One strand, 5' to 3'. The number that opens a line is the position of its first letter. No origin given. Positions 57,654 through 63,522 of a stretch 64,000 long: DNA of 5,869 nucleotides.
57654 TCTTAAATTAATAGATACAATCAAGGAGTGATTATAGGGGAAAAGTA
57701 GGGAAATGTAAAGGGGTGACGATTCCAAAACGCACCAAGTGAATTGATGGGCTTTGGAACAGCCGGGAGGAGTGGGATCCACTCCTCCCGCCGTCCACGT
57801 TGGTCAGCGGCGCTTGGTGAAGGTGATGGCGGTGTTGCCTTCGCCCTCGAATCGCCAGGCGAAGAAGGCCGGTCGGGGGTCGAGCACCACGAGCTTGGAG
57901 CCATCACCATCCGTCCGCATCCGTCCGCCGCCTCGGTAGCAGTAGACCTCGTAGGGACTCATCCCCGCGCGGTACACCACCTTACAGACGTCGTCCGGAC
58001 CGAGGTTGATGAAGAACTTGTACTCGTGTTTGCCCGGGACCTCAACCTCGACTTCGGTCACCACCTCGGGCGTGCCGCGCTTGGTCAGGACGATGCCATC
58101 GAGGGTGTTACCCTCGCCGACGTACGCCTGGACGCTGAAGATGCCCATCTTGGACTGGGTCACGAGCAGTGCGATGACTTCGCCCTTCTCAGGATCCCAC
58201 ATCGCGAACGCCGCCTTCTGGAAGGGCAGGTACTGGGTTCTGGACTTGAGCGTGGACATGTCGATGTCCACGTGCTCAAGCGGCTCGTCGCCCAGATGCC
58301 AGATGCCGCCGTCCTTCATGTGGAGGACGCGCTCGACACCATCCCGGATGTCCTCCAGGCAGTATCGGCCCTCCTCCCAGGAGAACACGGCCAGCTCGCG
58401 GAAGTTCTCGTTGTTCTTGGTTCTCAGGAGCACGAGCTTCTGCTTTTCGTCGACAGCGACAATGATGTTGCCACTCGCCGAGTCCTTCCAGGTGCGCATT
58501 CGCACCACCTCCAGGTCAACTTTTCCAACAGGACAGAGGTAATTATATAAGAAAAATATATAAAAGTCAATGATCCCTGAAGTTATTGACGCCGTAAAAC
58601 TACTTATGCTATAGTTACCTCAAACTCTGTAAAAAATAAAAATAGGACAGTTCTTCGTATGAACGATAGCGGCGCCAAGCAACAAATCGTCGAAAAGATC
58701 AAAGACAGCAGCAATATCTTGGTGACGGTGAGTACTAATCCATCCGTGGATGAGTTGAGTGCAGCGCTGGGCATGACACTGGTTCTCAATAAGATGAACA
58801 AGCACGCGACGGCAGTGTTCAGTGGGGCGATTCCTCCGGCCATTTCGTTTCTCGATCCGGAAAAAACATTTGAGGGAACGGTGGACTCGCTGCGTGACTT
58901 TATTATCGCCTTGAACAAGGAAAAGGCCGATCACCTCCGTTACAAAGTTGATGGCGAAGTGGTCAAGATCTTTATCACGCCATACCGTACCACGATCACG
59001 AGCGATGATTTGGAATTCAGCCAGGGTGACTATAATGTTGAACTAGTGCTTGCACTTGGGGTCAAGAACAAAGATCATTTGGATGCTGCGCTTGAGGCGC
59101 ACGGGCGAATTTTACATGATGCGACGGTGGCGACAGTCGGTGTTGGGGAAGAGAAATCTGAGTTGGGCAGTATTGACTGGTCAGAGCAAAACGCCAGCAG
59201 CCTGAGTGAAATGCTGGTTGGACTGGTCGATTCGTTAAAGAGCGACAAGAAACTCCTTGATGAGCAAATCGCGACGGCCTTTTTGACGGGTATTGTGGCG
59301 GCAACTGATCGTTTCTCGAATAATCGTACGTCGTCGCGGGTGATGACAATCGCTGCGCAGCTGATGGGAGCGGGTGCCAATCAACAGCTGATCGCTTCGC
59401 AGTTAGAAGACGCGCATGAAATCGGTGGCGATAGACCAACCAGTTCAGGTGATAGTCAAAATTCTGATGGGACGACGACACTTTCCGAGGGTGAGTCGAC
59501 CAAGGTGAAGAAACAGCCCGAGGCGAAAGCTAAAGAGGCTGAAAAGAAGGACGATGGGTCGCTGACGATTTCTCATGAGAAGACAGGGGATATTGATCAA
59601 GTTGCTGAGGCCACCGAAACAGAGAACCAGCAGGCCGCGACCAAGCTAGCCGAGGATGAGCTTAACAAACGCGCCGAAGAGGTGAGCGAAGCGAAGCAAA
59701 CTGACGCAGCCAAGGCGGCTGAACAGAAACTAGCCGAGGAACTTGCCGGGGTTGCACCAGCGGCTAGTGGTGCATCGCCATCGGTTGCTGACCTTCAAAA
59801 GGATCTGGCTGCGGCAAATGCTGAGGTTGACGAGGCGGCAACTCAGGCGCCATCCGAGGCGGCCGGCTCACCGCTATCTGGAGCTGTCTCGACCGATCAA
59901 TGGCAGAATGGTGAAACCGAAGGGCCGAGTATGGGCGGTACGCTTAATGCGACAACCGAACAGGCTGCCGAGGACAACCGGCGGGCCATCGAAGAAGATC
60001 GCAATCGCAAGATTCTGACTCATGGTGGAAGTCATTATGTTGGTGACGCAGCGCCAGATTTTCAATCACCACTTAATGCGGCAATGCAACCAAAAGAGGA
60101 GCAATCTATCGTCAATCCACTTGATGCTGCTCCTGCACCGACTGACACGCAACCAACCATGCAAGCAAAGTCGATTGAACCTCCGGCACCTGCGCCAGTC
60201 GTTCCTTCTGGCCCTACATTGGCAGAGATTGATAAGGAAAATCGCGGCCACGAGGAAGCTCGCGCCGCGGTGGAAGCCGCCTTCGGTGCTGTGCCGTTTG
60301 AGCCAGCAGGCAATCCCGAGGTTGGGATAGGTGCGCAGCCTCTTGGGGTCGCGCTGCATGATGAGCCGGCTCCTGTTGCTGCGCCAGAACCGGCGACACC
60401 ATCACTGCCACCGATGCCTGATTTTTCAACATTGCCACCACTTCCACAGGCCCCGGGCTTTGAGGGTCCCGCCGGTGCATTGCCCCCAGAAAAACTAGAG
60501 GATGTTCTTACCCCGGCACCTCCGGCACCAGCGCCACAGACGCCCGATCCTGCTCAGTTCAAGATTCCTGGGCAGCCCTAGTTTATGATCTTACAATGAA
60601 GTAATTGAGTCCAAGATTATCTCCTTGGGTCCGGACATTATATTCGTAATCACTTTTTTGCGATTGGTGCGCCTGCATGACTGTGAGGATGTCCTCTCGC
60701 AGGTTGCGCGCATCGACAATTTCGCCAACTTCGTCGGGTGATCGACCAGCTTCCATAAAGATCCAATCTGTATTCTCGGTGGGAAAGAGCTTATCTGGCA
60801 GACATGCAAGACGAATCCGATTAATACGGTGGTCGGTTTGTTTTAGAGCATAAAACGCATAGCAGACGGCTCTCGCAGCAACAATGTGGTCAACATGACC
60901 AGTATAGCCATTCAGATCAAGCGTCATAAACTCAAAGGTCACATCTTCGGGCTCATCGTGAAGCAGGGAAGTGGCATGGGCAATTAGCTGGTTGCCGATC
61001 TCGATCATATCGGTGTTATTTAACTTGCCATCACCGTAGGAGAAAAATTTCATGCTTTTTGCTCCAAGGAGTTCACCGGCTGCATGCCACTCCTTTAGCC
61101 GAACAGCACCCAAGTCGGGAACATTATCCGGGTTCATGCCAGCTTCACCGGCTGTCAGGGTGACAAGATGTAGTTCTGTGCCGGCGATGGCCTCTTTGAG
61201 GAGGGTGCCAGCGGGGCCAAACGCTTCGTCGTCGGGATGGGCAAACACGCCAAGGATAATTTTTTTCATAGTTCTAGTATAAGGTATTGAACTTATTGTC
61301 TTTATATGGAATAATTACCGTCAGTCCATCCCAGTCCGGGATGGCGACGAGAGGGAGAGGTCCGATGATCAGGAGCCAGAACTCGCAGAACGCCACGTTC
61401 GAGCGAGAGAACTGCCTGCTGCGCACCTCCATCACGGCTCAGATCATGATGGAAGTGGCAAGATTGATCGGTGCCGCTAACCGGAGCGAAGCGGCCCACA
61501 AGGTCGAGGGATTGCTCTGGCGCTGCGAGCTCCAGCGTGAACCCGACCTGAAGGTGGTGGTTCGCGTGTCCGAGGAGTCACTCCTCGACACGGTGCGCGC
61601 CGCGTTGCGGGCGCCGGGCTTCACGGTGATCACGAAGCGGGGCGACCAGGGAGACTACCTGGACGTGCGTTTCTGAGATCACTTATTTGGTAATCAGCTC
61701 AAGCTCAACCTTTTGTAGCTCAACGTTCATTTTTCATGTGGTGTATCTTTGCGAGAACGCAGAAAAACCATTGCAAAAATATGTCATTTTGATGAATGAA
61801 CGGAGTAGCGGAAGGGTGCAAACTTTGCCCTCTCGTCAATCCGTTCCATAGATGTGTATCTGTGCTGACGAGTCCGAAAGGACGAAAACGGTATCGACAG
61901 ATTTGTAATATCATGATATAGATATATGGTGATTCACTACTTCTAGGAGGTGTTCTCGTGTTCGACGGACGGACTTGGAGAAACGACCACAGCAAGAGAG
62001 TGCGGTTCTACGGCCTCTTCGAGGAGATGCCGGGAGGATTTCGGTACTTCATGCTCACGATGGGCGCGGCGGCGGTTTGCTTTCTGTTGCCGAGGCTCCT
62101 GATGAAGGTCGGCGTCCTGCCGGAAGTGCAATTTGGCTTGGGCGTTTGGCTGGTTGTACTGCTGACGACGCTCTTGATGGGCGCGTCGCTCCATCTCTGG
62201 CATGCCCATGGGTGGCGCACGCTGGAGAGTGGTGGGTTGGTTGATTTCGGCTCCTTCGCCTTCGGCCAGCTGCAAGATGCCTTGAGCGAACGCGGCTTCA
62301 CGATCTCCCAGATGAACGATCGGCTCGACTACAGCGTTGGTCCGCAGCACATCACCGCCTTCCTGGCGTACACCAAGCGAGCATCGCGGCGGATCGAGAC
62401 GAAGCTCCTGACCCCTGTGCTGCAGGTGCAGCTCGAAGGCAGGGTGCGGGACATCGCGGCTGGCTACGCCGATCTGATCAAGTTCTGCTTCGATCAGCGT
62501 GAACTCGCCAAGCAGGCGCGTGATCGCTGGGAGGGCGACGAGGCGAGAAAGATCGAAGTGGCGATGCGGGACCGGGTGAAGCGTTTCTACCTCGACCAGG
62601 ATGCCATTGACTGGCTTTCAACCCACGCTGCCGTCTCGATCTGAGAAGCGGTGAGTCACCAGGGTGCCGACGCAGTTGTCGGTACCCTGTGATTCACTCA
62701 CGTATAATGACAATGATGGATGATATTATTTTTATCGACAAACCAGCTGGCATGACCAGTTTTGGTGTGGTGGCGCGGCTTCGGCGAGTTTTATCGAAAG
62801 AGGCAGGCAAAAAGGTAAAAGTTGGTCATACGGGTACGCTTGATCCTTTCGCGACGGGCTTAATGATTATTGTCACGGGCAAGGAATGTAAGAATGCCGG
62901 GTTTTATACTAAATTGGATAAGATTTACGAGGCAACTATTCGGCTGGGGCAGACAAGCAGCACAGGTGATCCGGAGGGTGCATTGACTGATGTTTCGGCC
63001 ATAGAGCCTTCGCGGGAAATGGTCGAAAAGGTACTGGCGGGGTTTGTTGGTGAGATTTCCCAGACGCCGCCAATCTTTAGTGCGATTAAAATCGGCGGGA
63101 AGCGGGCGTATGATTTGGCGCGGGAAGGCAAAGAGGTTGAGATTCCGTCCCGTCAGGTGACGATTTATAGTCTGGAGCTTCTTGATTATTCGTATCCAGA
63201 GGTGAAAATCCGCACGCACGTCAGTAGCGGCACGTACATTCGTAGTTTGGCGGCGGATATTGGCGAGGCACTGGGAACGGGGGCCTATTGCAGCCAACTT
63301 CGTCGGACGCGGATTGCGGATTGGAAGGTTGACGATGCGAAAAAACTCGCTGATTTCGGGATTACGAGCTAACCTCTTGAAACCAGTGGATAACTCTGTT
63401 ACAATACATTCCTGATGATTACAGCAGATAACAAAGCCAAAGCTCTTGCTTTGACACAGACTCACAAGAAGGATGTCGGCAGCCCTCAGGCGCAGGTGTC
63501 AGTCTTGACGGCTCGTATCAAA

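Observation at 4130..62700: Mosaic of at least 13 GC-rich mini-islands with their own expression signals, in a ~48-50 % GC reduced genome with no recombinase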

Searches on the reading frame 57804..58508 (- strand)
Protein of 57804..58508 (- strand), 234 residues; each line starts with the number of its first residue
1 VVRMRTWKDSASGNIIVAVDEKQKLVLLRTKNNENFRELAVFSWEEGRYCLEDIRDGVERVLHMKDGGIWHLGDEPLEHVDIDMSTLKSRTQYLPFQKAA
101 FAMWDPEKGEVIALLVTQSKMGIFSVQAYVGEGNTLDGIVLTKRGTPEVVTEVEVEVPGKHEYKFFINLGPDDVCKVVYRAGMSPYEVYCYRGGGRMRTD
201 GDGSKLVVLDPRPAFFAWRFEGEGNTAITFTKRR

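Call 9: search_protein_families(library=pfam, proteins=[window:57804-58508:-], max_evalue=0.01)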
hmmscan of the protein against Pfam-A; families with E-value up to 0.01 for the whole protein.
window:57804-58508:- (234 aa): 0 families

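Call 66: find_related_loci(query=window:57804-58508:-, collection=viral_contigs, flank=5000)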
Query window:57804-58508:- (234 aa) in viral_contigs; peptide patterns used: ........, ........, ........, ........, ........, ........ (x = any residue, [..] = any of these).
1 stretches matched a pattern, but none encodes a relative of the query by tblastn (E <= 1e-3).

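Call 81: search_protein_families(library=pfam, max_evalue=0.01, proteins=[L091:9281-9763:+, L091:13171-13491:-])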
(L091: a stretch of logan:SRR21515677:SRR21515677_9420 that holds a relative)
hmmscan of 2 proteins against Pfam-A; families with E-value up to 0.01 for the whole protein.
L091:9281-9763:+ (160 aa): 0 families

L091:13171-13491:- (106 aa): 0 families

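Call 87: predict_structure(alignment_id=A3)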
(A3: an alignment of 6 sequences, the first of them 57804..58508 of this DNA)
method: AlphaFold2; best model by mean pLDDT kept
length: 234 residues; sequences in the alignment: 6
mean_pLDDT: 63.2   pTM: 0.56
mean pLDDT of the five models: 63.2, 52.6, 48.3, 47.9, 45.4
residues with pLDDT >= 90: 0; 70-90: 82; 50-70: 118; < 50: 34
segments of 3 or more residues with pLDDT < 50: 31-33, 91-95, 184-186, 189-204
pLDDT, mean of each block of 10 residues (from residue 1): 63 61 55 52 60 60 78 80 56 55 77 70 70 74 77 73 72 66 50 38 53 53 62 54
secondary structure, 60 per line:
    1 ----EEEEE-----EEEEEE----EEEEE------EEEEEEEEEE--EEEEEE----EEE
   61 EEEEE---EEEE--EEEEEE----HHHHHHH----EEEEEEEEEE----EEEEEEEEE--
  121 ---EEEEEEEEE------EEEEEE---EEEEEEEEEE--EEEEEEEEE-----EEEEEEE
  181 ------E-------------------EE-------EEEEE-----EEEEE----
elements in order: E5-9 E15-20 E25-29 E36-45 E48-53 E58-65 E69-72 E75-80 H85-91 E96-105 E110-118 E124-132 E139-144 E148-157 E160-168 E174-180 E216-220 E226-230

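Call 89: fold_search(model_id=the predicted structure, library=pdb)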
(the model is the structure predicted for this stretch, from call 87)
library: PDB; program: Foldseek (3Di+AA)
matches with E <= 10: 487; with E <= 0.001: 0
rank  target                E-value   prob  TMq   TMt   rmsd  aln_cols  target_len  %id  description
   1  5c0p                  1.2e-01  0.33  0.21  0.18  13.7       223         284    9  The crystal structure of endo-arabinase from Bacteroides thetaiotaomicron VPI-5482 (released 2015-07-01)
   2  9god_D                1.2e-01  0.21  0.18  0.09  15.9       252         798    9  Crystal structure of DPP9 in complex with N-phosphono-(S)-3-aminopiperidine-2-one-based inhibitor (released 2025-07-16)
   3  8vrt_B                1.6e-01  0.13  0.15  0.08  15.1       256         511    9  The structure of LSD1-CoREST-HDAC1 in complex with KBTBD4R313PRR mutant (released 2024-11-27)
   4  4xrt_B                2.3e-01  0.08  0.16  0.13  16.6       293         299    8  Crystal structure of the di-domain ARO/CYC StfQ from the steffimycin biosynthetic pathway (released 2015-12-02)
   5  5h3x                  2.5e-01  0.38  0.19  0.17  16.3       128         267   12  The structure of the N-terminal of the fibronectin/fibrinogen-binding protein from Streptococcus suis (FBPS) (released 2016-11-16)
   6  7erl_B                2.7e-01  0.13  0.20  0.11  21.6       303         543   10  GH43 domain of bifunctional endoxylanase and arabinofuranosidase of Bi0569 (released 2022-05-18)
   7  3kf3_A                2.8e-01  0.04  0.12  0.07  18.9       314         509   10  Structure of fructofuranosidase from Schwanniomyces occidentalis complexed with fructose (released 2010-02-23)
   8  7c3e_A                3.1e-01  0.11  0.16  0.12  16.9       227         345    9  Crystal structure of R97A/R150A/R203A mutant of AofleA from Arthrobotrys oligospora (released 2020-07-29)
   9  7c3e_B                3.2e-01  0.11  0.16  0.12  17.1       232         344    9  Crystal structure of R97A/R150A/R203A mutant of AofleA from Arthrobotrys oligospora (released 2020-07-29)
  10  4qqs_B                3.4e-01  0.12  0.18  0.14  16.7       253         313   13  Crystal structure of a thermostable family-43 glycoside hydrolase (released 2015-03-11)
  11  4agt_A                3.4e-01  0.10  0.15  0.13  17.4       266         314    8  Crystal Structure of Fucose binding lectin from Aspergillus Fumigatus (AFL) in complex with Fuc1-6GlcNAc. (released 2013-02-13)
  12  2q9x                  3.8e-01  0.20  0.15  0.23  16.2       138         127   12  Crystal structure of highly stable mutant Q40P/S47I/H93G of human fibroblast growth factor-1 (released 2008-07-01)
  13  5m8e_A                3.8e-01  0.12  0.15  0.12  15.2       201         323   11  Crystal structure of a GH43 arabonofuranosidase from Weissella sp. strain 142 (released 2017-05-10)
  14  3q7x                  3.9e-01  0.14  0.14  0.22  16.3       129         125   10  Crystal structure of Symfoil-4P/PV1: de novo designed beta-trefoil architecture with symmetric primary structure, primit (released 2012-01-11)
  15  8uzl_B                3.9e-01  0.12  0.15  0.22  17.6       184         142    9  Designed Transmembrane beta-barrel- TMB10_163 (released 2024-07-17)
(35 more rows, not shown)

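Call 91: search_protein_families(library=phrogs, max_evalue=0.001, proteins=[window:57804-58508:-])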
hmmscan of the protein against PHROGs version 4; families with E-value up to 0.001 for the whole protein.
window:57804-58508:- (234 aa): 0 families

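Call 92: search_protein_families(library=padloc, max_evalue=0.001, proteins=[window:57804-58508:-])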
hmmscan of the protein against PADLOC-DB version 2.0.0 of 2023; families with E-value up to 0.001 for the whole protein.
window:57804-58508:- (234 aa): 0 families

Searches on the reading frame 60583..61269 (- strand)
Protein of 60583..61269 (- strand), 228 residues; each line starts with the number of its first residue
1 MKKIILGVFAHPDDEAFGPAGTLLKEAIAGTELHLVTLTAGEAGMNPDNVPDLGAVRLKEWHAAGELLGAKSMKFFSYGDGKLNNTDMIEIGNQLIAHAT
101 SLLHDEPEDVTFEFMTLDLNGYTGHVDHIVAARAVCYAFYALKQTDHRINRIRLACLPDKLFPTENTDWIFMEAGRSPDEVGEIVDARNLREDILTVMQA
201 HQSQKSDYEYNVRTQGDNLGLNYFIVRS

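Call 10: search_protein_families(library=pfam, proteins=[window:60583-61269:-], max_evalue=0.01)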
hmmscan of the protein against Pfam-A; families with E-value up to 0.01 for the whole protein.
window:60583-61269:- (228 aa): 1 family
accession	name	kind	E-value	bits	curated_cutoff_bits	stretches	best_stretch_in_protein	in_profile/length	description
PF02585.22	PIG-L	-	1.9e-21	77.3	28.2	1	8-137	3-127/129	GlcNAc-PI de-N-acetylase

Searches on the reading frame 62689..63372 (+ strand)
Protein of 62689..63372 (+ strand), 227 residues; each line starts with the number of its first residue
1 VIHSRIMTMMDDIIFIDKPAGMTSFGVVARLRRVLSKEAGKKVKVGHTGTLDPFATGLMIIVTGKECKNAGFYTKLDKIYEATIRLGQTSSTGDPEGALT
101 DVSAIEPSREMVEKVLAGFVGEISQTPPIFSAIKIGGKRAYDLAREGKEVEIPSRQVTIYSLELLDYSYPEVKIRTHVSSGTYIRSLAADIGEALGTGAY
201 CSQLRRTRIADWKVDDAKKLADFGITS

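Call 10: search_protein_families(library=pfam, proteins=[window:62689-63372:+], max_evalue=0.01)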
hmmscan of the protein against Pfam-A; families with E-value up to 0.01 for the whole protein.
window:62689-63372:+ (227 aa): 2 families
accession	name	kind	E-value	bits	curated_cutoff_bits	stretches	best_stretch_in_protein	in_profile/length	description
PF01509.24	TruB_N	-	9.6e-51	172.5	27.3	1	41-184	5-149/149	TruB family pseudouridylate synthase (N terminal domain)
PF16198.10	TruB_C_2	-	9e-09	35.8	29.3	1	185-222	1-38/66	tRNA pseudouridylate synthase B C-terminal domain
